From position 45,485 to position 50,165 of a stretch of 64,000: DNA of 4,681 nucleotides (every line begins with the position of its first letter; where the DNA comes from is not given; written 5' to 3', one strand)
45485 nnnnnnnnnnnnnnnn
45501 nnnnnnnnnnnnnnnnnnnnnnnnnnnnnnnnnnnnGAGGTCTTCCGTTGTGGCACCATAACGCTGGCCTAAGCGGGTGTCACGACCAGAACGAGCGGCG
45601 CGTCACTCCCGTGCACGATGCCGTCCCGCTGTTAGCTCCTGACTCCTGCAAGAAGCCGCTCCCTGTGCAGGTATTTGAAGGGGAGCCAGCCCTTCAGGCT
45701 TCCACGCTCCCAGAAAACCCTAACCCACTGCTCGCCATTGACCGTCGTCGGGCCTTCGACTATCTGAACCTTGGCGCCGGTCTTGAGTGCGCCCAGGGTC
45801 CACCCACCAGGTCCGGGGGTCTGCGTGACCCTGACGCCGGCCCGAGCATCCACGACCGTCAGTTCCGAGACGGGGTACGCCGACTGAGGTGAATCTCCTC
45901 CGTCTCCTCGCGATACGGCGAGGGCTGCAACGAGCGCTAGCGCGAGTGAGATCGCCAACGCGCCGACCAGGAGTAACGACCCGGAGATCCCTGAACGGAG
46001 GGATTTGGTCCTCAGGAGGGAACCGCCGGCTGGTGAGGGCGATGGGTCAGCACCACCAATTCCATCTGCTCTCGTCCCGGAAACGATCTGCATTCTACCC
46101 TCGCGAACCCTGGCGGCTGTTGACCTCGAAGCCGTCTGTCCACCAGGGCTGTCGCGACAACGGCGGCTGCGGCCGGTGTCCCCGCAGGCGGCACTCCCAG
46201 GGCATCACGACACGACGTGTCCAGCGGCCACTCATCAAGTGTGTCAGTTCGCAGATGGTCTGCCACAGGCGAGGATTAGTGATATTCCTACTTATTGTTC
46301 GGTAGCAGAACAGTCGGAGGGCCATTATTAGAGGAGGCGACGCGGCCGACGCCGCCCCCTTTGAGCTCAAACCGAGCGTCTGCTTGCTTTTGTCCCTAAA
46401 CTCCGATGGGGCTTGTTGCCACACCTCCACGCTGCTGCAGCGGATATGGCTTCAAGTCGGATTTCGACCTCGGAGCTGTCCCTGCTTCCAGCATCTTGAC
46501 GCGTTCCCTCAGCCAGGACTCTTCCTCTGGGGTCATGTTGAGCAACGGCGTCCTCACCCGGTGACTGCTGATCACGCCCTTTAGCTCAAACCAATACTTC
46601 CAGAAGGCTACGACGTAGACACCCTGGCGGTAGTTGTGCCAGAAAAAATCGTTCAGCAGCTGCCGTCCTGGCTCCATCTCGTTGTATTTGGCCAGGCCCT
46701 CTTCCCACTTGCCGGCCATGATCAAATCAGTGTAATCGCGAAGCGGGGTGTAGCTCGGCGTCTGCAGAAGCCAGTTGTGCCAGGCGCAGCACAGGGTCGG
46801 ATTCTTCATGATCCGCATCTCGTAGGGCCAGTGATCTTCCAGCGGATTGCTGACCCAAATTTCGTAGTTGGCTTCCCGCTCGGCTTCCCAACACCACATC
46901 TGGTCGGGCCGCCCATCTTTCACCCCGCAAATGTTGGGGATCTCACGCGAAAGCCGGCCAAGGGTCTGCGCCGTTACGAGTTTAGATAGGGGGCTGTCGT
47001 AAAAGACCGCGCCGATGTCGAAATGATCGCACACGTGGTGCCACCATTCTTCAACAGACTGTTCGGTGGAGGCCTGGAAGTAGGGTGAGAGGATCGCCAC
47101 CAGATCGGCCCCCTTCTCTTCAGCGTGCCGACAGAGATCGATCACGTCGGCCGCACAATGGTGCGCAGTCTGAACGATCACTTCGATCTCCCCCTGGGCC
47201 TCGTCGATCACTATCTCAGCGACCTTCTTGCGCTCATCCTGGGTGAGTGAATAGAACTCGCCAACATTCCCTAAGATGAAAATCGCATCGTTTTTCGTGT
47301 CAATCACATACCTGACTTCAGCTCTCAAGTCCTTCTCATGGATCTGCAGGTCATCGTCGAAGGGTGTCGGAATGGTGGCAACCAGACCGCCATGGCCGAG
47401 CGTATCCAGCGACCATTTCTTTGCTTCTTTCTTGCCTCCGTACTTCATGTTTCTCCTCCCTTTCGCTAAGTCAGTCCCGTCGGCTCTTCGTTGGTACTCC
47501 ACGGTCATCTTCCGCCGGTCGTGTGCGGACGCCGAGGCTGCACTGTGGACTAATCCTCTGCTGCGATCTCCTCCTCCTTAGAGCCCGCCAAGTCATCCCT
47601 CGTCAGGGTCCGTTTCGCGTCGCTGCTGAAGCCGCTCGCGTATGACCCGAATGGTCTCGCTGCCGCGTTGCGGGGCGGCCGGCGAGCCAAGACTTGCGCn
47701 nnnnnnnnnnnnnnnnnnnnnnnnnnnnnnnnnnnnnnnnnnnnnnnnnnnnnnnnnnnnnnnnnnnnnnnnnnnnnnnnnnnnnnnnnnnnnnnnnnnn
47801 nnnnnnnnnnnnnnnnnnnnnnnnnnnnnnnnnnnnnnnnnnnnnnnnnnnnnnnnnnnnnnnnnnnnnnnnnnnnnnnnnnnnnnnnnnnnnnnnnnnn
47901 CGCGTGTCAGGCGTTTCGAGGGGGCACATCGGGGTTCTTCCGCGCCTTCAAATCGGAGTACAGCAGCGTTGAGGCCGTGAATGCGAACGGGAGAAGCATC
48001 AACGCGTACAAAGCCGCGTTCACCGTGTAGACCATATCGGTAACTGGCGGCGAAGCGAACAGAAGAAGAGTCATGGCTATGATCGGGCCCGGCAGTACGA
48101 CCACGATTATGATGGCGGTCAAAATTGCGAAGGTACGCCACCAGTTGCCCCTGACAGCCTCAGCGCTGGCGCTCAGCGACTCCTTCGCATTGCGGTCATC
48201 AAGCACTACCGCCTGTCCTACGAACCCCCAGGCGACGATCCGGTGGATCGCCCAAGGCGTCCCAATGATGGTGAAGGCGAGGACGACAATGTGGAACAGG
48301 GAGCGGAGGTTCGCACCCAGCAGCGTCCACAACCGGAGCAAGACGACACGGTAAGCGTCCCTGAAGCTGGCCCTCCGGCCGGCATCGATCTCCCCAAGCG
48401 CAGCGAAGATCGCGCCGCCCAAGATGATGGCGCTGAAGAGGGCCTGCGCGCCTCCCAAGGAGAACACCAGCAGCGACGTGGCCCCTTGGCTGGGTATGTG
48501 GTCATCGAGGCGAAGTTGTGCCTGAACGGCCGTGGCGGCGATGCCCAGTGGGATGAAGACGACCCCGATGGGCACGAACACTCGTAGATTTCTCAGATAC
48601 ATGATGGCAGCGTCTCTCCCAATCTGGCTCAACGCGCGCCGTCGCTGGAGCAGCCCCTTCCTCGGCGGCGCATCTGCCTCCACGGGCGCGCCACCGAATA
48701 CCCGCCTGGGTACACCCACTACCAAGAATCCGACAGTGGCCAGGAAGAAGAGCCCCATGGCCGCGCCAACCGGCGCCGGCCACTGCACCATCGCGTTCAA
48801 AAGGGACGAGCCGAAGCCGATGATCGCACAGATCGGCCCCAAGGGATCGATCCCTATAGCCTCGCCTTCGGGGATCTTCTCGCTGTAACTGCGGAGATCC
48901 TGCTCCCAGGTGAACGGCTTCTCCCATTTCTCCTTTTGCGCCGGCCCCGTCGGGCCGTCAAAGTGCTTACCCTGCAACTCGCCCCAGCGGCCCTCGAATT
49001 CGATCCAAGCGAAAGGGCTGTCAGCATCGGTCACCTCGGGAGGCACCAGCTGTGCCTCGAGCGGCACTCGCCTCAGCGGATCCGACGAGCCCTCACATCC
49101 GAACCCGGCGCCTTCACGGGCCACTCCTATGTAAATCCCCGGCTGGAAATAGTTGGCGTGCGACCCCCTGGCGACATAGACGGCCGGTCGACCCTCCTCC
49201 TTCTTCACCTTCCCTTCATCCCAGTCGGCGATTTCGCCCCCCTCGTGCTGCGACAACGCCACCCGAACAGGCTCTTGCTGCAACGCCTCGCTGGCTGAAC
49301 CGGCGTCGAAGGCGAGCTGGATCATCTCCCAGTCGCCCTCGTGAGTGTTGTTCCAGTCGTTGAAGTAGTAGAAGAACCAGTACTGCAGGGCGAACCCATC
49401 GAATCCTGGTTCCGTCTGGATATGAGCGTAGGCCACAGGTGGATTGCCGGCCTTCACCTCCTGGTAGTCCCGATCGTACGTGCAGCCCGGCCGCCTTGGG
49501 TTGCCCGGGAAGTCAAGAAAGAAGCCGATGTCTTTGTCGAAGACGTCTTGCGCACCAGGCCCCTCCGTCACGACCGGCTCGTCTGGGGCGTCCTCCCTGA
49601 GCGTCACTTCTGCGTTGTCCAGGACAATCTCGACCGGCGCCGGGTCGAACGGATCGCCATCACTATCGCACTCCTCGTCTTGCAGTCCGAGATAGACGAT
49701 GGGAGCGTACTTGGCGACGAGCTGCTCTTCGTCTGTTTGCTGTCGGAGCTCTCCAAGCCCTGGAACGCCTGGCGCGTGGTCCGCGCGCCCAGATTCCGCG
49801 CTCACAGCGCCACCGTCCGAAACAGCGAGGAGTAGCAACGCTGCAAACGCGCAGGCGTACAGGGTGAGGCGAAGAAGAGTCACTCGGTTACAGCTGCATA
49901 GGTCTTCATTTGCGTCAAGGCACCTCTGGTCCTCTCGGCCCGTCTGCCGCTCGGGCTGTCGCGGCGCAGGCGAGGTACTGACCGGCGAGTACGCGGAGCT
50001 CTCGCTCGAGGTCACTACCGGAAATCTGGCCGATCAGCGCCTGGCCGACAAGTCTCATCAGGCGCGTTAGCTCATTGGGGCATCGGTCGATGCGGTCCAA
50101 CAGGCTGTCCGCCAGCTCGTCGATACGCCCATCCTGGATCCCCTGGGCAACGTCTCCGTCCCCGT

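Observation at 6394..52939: Thirteen gene-oriented copies of a conserved ~65-nt bipartite upstream element: a candidate undescribed regulon signal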

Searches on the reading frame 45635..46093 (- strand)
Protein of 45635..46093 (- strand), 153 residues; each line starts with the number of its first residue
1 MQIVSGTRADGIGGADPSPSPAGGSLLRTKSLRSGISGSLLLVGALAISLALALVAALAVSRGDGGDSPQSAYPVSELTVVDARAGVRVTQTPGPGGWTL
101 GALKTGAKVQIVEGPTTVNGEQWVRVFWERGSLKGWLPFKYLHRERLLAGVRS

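Call 75: search_protein_families(library=pfam, proteins=[window:45635-46093:-], max_evalue=0.1)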
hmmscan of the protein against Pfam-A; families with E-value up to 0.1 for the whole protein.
seq(153 aa): 1 family
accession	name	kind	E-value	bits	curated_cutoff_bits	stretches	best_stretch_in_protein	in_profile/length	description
PF08239.17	SH3_3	-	0.02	15.5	27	1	91-142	7-53/54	Bacterial SH3 domain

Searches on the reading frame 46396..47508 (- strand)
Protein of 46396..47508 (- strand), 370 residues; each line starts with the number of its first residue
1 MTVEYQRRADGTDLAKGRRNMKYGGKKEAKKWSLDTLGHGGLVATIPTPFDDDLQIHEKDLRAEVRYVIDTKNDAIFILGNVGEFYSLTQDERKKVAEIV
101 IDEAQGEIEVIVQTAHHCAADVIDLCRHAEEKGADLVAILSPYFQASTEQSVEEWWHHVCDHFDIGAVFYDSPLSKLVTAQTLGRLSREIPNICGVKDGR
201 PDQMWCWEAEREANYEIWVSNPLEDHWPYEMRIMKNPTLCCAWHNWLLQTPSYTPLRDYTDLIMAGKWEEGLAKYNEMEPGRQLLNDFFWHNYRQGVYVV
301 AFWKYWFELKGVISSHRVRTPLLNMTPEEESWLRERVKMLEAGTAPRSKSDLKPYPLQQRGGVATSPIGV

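Call 26: search_protein_families(library=pfam, proteins=[window:46396-47508:-], max_evalue=0.0001)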
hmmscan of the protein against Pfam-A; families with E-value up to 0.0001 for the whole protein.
window:46396-47508:- (370 aa): 1 family
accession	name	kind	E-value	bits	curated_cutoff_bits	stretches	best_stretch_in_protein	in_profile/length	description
PF00701.28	DHDPS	-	9.7e-30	103.7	22.1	1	41-203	4-167/289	Dihydrodipicolinate synthetase family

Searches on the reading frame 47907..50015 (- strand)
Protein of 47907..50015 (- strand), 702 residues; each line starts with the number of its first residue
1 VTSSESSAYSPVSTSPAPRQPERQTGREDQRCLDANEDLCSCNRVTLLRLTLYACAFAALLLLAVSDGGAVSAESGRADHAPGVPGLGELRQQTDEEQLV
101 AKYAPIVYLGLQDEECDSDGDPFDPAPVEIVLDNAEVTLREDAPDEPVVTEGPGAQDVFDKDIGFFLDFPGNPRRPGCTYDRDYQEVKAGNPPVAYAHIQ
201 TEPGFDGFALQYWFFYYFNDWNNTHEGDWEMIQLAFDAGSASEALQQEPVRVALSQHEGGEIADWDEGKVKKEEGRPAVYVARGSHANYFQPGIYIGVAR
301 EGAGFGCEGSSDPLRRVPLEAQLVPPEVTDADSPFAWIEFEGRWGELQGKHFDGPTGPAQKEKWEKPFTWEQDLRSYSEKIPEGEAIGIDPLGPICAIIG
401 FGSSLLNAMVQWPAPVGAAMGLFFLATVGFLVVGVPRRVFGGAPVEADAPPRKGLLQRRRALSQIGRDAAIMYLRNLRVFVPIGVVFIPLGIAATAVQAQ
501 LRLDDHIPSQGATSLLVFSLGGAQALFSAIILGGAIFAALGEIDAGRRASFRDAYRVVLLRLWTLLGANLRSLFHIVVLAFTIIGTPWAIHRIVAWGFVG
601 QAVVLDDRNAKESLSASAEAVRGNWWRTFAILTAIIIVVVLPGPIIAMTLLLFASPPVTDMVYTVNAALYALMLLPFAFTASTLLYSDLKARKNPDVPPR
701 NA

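Call 26: search_protein_families(library=pfam, proteins=[window:47907-50015:-], max_evalue=0.0001)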
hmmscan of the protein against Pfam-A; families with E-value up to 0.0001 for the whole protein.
window:47907-50015:- (702 aa): 1 family
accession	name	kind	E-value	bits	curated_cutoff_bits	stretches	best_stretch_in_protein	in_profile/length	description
PF06101.16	Vps62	-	1e-05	24.6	22.1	0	99-329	241-468/541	Vacuolar protein sorting-associated protein 62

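Call 62: search_protein_families(library=ncbifam, proteins=[window:47907-50015:-], max_evalue=0.001)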
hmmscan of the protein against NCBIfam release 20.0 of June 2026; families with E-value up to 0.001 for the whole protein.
window:47907-50015:- (702 aa): 0 families
